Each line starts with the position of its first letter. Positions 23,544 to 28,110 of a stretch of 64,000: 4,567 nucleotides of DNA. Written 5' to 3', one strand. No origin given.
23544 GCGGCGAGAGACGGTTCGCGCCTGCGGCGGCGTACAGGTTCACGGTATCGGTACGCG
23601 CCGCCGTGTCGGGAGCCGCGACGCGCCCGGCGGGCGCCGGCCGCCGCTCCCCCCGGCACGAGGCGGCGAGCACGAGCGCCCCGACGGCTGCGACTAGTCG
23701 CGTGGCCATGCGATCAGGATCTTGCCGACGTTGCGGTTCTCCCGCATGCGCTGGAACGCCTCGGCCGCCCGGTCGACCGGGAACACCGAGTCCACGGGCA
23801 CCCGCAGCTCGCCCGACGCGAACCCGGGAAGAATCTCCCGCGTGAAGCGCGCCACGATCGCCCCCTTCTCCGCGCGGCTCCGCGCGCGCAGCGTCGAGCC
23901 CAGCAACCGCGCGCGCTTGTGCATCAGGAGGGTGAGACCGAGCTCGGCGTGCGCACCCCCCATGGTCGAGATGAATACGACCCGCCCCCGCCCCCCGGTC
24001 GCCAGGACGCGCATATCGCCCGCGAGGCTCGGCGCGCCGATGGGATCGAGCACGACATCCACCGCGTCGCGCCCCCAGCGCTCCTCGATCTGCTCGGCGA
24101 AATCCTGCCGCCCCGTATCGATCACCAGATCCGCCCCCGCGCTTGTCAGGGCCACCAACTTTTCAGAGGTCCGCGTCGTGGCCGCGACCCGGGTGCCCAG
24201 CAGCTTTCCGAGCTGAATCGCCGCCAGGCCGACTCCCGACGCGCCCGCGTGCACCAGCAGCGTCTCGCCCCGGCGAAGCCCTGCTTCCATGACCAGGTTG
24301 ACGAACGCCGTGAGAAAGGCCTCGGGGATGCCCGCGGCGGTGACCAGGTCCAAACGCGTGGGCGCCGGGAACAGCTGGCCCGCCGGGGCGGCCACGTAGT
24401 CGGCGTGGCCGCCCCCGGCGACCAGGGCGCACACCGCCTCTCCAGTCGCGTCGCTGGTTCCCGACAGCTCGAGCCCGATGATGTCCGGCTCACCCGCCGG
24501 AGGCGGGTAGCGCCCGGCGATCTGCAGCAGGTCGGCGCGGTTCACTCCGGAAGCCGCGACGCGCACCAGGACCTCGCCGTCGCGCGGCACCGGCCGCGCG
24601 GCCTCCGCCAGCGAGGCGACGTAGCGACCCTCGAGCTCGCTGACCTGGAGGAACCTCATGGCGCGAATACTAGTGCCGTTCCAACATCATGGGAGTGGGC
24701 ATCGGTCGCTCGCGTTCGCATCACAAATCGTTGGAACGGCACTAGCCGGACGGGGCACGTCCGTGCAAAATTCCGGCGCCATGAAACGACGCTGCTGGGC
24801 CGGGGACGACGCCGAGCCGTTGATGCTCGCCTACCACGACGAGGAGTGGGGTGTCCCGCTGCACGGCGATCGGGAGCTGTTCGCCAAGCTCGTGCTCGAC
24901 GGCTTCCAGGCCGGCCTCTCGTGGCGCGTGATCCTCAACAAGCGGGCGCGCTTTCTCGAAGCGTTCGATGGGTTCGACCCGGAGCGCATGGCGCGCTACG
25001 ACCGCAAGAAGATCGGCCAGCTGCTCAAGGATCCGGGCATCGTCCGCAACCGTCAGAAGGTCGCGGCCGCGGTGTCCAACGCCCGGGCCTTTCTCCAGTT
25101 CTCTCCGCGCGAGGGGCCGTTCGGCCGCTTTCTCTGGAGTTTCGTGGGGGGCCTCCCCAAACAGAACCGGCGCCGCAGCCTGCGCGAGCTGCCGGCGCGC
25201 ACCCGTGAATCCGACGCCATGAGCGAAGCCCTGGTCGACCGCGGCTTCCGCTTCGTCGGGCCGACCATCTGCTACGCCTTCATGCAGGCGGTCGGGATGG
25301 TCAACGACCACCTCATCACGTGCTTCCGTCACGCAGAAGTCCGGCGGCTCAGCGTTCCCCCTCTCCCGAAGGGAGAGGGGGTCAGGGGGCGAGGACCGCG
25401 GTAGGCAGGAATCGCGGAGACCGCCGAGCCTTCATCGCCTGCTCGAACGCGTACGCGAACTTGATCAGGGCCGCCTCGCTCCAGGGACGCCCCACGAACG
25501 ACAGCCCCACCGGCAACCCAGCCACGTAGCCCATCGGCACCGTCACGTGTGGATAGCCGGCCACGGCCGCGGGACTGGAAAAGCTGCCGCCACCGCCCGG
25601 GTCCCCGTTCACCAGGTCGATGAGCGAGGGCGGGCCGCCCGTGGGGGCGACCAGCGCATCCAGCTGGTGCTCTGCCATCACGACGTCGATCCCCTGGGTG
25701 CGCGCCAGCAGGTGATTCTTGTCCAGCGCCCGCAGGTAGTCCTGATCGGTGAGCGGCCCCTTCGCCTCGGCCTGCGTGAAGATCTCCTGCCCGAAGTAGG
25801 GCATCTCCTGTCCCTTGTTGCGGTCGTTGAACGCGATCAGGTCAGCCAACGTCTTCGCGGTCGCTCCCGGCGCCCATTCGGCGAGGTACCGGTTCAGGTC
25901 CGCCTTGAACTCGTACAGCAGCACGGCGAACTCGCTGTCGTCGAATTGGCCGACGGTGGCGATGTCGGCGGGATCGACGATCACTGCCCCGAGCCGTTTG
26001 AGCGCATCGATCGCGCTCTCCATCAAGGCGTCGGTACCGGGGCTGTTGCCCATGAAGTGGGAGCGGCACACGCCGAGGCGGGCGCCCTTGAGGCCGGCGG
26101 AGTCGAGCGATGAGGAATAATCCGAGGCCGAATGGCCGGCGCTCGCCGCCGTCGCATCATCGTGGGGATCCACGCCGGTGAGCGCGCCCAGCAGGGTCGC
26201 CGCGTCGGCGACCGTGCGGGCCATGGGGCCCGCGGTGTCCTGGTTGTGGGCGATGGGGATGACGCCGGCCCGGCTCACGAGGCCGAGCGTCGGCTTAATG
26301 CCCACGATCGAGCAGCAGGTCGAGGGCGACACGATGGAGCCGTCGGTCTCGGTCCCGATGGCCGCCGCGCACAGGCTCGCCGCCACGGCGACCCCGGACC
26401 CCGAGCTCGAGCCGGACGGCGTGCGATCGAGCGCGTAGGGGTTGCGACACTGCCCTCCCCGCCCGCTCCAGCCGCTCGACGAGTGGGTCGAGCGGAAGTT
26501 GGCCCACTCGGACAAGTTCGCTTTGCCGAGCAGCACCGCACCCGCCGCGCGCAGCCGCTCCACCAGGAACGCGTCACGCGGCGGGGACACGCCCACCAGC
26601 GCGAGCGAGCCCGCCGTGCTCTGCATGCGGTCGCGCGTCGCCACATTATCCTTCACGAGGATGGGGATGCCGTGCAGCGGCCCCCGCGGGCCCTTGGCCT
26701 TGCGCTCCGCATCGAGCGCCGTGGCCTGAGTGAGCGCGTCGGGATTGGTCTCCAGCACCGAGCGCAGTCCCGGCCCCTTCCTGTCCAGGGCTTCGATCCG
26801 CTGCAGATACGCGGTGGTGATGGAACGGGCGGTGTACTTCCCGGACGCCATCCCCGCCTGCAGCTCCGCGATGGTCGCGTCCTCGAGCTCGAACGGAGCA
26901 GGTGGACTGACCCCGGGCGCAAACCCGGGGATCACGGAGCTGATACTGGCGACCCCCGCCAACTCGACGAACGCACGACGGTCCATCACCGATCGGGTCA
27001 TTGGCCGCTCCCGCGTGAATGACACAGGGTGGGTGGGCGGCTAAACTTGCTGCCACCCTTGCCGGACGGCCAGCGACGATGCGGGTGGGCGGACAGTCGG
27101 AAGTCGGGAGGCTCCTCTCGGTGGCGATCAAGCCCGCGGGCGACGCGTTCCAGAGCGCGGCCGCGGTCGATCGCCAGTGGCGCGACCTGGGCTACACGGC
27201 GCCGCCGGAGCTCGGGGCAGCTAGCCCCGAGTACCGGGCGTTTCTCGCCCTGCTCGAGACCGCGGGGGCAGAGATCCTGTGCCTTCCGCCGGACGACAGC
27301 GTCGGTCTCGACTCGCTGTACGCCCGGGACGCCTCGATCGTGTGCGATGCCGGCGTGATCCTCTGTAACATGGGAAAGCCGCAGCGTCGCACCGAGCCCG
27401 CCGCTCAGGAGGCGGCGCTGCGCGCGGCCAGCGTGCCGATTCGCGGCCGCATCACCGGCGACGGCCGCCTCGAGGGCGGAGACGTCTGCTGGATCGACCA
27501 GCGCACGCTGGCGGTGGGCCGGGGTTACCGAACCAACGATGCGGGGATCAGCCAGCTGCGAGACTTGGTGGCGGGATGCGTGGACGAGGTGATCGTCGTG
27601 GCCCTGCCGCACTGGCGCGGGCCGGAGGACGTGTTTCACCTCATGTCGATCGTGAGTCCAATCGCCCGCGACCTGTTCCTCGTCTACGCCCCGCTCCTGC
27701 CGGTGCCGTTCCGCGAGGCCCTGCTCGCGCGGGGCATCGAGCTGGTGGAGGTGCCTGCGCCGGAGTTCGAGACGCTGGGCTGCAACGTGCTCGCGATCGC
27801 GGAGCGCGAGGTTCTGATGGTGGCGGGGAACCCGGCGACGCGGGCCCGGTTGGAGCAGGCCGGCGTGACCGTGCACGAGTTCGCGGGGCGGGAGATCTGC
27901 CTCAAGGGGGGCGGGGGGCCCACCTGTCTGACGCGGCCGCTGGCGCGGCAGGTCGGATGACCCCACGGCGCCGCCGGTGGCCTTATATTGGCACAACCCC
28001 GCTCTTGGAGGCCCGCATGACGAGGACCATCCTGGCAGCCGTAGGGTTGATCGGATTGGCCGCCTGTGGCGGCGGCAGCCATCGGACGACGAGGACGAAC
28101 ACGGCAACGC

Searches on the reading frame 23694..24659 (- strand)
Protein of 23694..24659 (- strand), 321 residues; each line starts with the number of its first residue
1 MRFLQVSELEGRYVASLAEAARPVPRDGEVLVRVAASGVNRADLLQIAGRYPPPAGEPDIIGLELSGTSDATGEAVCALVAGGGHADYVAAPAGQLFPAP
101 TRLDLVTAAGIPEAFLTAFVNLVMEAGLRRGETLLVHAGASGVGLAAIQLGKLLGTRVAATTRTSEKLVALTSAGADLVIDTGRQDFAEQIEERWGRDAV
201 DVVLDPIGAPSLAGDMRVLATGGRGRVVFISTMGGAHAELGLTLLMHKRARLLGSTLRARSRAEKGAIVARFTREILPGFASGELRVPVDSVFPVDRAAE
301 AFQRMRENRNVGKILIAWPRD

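Call 32: search_protein_families(library=pfam, proteins=[window:23694-24659:-], max_evalue=0.001)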
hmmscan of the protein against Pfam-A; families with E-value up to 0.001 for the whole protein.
window:23694-24659:- (321 aa): 3 families
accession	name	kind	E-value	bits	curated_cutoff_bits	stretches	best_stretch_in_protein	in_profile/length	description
PF13602.12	ADH_zinc_N_2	-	4.6e-21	76.6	27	1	175-316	2-134/134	Zinc-binding dehydrogenase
PF00107.32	ADH_zinc_N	-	6e-20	71.9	31.8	1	142-264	1-121/129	Zinc-binding dehydrogenase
PF08240.17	ADH_N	-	2.3e-09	37.8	23.5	1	27-82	2-57/104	Alcohol dehydrogenase GroES-like domain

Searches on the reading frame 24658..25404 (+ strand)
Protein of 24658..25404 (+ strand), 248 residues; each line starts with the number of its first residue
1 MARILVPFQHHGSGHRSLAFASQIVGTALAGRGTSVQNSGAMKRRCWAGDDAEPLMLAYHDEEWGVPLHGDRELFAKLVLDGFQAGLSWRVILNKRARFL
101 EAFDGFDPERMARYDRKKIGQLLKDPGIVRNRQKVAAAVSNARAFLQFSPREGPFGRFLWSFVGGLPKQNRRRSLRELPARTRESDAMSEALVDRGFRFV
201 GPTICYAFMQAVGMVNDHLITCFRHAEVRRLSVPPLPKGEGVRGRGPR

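Call 32: search_protein_families(library=pfam, proteins=[window:24658-25404:+], max_evalue=0.001)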
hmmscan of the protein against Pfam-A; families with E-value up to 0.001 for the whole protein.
window:24658-25404:+ (248 aa): 1 family
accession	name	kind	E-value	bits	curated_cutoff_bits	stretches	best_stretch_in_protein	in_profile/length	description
PF03352.18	Adenine_glyco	-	1.9e-73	246.6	25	1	52-225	4-177/177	Methyladenine glycosylase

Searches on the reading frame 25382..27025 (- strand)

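Call 32: search_protein_families(library=pfam, proteins=[window:25382-27025:-], max_evalue=0.001)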
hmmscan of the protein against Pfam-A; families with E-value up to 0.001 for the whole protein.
window:25382-27025:- (547 aa): 1 family
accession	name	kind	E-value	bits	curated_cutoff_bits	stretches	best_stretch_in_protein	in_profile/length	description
PF01425.27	Amidase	-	1.3e-94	318.2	27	1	69-520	2-444/445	Amidase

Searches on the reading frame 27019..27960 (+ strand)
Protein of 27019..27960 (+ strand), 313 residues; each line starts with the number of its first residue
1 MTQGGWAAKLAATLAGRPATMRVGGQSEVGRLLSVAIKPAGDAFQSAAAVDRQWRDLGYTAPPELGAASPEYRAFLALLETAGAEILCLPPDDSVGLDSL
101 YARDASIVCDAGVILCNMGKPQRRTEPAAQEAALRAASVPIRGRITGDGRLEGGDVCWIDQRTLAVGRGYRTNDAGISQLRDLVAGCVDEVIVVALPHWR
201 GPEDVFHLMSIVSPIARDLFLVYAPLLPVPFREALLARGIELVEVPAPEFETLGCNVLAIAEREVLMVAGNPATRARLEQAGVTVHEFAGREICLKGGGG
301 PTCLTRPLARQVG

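Call 32: search_protein_families(library=pfam, proteins=[window:27019-27960:+], max_evalue=0.001)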
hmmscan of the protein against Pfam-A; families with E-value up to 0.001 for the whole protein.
window:27019-27960:+ (313 aa): 2 families
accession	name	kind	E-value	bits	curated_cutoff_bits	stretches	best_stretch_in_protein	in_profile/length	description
PF02274.22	ADI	-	1.4e-25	90.6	22.8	2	99-225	124-259/377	Arginine deiminase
PF19420.4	DDAH_eukar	-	1.8e-09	37.8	23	1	68-308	28-290/291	N,N dimethylarginine dimethylhydrolase, eukaryotic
